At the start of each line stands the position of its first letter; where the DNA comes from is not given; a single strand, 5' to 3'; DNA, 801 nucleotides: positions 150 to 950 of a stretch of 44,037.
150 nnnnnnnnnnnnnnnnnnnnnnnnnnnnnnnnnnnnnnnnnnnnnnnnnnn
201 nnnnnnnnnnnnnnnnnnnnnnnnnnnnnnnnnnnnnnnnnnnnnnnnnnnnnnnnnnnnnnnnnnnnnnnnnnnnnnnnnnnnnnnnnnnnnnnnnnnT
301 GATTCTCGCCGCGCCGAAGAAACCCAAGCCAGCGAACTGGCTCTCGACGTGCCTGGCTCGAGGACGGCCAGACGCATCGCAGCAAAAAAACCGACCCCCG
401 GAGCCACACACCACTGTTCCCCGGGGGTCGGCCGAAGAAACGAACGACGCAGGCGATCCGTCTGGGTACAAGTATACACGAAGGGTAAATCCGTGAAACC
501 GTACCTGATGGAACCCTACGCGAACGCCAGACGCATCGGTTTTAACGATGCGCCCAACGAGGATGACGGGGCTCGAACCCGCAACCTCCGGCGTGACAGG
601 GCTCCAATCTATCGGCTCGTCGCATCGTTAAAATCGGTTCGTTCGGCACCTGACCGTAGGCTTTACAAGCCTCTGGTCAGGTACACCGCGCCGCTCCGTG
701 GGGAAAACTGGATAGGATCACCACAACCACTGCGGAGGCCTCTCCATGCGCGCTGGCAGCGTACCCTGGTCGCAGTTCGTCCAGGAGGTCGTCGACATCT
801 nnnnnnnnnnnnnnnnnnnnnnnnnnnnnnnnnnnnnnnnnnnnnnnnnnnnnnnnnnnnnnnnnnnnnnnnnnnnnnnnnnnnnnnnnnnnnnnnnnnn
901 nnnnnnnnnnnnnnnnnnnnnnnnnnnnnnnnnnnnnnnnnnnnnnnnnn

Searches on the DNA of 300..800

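Call 33: search_rna_families(source=window, start=300, end=800, threshold=evalue, max_evalue=1, show_alignments=2)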
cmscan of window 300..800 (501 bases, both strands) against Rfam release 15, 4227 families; matches with E-value up to 1: 2.
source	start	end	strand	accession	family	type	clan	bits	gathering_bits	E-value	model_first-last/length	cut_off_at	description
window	531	642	-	RF03757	mir-6536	Gene; miRNA;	-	20.6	100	0.18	1-81/81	no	mir-6536 microRNA precursor family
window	384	487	-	RF02631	Hrs13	Gene; sRNA;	-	14.4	52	0.74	1-82/82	no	Hfq-regulated sRNA 13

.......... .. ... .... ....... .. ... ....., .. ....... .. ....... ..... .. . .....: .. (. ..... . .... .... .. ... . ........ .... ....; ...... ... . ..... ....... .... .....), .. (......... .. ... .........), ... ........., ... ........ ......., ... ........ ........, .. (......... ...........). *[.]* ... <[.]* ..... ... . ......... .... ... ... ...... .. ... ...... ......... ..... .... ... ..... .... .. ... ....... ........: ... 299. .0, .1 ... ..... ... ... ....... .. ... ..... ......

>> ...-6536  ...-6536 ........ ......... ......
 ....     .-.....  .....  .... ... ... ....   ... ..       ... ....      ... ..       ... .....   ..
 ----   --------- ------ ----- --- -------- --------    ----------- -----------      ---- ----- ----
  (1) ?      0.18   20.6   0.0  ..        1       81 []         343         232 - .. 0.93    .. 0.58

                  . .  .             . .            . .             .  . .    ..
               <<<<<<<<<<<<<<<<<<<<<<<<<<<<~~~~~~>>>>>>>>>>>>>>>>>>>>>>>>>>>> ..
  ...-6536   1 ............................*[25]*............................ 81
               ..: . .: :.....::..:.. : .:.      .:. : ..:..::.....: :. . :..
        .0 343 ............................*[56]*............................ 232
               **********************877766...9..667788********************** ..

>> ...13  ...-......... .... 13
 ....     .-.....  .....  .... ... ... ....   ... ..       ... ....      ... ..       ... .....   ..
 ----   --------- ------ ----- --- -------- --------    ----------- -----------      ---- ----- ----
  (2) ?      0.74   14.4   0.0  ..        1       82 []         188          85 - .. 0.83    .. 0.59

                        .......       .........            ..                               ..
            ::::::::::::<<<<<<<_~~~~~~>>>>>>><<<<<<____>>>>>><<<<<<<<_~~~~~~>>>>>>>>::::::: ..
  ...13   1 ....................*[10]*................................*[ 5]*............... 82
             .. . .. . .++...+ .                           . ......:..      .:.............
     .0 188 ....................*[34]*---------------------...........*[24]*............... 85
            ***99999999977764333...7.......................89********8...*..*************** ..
